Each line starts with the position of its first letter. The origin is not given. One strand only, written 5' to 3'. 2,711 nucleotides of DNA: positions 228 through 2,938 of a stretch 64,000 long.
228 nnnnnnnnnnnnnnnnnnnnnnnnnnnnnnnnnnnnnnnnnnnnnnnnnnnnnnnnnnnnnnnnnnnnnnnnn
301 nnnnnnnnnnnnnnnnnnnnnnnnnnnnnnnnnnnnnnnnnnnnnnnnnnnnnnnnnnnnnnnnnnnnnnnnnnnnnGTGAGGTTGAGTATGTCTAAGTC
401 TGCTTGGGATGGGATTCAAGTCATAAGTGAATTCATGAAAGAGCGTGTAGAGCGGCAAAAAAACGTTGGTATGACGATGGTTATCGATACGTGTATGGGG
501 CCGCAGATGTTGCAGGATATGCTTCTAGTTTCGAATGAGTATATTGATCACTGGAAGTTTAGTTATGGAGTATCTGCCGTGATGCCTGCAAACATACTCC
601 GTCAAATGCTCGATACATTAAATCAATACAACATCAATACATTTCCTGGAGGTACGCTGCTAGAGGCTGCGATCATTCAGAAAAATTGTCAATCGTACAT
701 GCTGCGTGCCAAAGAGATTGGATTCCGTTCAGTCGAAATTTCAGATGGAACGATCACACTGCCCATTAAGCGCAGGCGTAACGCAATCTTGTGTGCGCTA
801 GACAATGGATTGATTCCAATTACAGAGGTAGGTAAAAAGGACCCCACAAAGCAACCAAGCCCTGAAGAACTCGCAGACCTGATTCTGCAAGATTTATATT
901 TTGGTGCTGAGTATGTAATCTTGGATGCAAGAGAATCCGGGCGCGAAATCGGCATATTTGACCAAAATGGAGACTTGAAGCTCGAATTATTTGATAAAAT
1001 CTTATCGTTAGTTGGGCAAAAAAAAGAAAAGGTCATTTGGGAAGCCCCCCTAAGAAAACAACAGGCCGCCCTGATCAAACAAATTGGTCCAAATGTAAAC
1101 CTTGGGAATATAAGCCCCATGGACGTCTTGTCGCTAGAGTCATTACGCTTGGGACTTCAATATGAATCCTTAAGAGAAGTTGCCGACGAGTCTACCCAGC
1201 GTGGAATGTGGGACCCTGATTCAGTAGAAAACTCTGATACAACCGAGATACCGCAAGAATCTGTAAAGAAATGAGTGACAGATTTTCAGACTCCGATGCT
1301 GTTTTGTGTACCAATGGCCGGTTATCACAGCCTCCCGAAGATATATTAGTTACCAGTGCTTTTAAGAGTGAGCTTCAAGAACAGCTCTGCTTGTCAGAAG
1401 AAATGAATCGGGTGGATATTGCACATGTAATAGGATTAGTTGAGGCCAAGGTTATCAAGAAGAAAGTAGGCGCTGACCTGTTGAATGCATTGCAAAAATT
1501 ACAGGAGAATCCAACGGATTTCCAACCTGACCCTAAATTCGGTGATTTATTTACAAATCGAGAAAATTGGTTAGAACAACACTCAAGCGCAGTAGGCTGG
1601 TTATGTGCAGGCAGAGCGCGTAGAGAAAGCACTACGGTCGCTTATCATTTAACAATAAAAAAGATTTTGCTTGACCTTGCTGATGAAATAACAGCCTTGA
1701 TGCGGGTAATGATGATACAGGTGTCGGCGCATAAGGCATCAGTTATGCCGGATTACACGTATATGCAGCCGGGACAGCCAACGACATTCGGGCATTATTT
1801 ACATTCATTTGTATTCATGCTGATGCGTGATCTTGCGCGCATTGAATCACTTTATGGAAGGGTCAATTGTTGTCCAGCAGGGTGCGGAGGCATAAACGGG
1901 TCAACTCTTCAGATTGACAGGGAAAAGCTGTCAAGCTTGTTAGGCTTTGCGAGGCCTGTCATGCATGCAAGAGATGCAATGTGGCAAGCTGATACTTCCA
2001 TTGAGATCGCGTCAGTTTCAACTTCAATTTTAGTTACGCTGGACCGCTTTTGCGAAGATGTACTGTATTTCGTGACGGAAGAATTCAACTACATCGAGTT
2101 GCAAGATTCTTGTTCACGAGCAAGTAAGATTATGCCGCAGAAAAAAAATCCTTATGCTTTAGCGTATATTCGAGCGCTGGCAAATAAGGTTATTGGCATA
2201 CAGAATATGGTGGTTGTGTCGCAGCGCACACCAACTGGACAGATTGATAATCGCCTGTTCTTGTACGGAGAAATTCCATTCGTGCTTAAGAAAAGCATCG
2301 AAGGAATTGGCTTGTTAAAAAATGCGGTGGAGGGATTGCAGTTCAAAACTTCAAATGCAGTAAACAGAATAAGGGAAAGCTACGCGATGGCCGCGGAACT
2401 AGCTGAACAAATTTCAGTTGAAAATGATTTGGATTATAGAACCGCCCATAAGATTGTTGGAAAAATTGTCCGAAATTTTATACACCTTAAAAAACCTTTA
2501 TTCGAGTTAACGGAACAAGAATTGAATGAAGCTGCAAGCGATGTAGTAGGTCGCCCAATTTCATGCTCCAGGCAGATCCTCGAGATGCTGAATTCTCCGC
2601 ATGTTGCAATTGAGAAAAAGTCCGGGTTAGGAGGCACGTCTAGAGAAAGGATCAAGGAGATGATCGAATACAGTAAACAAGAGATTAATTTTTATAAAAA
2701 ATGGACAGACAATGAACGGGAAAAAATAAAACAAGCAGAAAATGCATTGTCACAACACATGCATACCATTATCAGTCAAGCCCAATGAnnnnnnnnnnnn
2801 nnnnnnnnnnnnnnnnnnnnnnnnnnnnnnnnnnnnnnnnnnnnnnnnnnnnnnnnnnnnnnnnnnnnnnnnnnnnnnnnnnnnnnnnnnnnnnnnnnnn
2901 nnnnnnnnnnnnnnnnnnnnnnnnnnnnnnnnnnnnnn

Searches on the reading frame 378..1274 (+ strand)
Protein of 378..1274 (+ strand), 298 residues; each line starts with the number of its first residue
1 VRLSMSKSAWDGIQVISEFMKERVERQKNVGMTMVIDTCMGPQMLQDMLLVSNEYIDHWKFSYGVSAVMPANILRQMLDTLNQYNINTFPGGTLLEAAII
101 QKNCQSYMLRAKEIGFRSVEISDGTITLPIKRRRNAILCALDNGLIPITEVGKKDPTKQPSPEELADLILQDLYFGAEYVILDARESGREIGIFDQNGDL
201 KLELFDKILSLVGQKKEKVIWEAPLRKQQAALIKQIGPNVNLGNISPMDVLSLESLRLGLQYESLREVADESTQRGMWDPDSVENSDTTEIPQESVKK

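Call 3: search_protein_families(library=pfam, proteins=[window:378-1274:+])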
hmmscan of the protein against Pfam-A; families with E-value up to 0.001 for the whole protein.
window:378-1274:+ (298 aa): 1 family
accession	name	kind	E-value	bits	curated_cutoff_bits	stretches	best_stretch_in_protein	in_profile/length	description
PF02679.21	ComA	-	3.2e-78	263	25.2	1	22-261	2-241/243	(2R)-phospho-3-sulfolactate synthase (ComA)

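Call 4: search_protein_families(library=ncbifam, proteins=[window:378-1274:+])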
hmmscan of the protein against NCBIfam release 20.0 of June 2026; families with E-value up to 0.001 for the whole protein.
window:378-1274:+ (298 aa): 1 family
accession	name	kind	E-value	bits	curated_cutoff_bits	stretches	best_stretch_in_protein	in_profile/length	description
TIGR03849.2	arch_ComA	equivalog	4.2e-86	288.3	280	1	26-265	2-240/241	phosphosulfolactate synthase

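Call 16: find_encoding_contigs(protein=window:378-1274:+, flank=10000, max_places=6)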
Protein window:378-1274:+ (298 aa): no gene with exactly this product is on record in the collection.

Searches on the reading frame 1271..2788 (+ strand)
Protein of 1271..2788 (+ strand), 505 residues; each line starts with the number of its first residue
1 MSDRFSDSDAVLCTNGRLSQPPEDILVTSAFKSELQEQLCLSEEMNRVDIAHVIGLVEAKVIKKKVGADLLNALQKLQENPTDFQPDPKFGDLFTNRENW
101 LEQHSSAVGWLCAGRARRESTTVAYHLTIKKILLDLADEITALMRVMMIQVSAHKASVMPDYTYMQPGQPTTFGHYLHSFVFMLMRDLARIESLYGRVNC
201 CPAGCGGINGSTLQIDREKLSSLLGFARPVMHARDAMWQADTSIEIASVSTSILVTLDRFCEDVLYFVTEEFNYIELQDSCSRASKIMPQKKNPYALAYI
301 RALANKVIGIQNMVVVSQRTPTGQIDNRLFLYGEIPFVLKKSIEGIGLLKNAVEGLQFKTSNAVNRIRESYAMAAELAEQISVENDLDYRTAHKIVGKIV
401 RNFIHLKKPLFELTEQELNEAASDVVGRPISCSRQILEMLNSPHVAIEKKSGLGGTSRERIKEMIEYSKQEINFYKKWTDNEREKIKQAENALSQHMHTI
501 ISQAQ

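Call 3: search_protein_families(library=pfam, proteins=[window:1271-2788:+])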
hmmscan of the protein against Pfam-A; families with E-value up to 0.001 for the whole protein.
window:1271-2788:+ (505 aa): 2 families
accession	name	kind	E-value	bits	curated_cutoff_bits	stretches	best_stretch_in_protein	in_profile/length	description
PF00206.25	Lyase_1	-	7.3e-34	118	27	1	103-309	97-312/312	Lyase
PF14698.11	ASL_C2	-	4.1e-08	34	27.3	1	372-422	2-51/69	Argininosuccinate lyase C-terminal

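Call 4: search_protein_families(library=ncbifam, proteins=[window:1271-2788:+])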
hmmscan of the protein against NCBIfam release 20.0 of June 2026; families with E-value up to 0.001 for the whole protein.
window:1271-2788:+ (505 aa): 16 families
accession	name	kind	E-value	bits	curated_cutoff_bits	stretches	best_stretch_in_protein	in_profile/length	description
NF052535.1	CoM_syn_XcbC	exception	1.1e-170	568.6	575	1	9-497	3-490/495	2-phosphosulfolactate phosphatase XcbC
TIGR00838.1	argH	equivalog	1.5e-76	258.3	279.5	1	16-472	4-454/455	argininosuccinate lyase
NF005218.0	PRK06705.1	equivalog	3.6e-58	197.5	883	1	41-501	37-500/502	argininosuccinate lyase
NF008964.0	PRK12308.1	equivalog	2.7e-56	191.2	657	1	91-473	82-457/624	argininosuccinate lyase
NF002563.0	PRK02186.1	subfamily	8e-54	183.2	625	1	19-428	416-825/890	argininosuccinate lyase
NF005000.0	PRK06389.1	equivalog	9.3e-24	84.3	388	1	50-412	40-395/434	argininosuccinate lyase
TIGR02426.1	protocat_pcaB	equivalog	4.4e-12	45.6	355.75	1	127-308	109-289/338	3-carboxy-cis,cis-muconate cycloisomerase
NF008909.0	PRK12273.1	subfamily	6.3e-12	45.1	510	1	123-413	149-440/474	aspartate ammonia-lyase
NF052536.2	CoM_syn_XcbD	exception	1.8e-11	43.4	600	1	105-399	95-392/443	3-sulfopropionylcysteine synthase XcbD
NF006500.1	PRK08937.2-4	subfamily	1.8e-10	40.2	626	1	123-414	113-407/448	adenylosuccinate lyase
NF006554.0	PRK09053.1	equivalog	2.1e-10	40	595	1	118-414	110-409/453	3-carboxy-cis,cis-muconate cycloisomerase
TIGR00928.1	purB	equivalog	9.5e-09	34.5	326.2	1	122-309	102-292/436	adenylosuccinate lyase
TIGR00839.1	aspA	equivalog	1.9e-08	33.7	681.2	1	122-365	143-389/468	aspartate ammonia-lyase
NF004631.0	PRK05975.1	equivalog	2.2e-05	23.6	371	1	127-304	118-292/352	3-carboxy-cis,cis-muconate cycloisomerase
TIGR00979.1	fumC_II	equivalog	0.00025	20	664.75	1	128-414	149-440/458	class II fumarate hydratase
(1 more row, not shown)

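Call 18: find_encoding_contigs(protein=window:1271-2788:+, flank=10000, max_places=6)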
Protein window:1271-2788:+ (505 aa): no gene with exactly this product is on record in the collection.
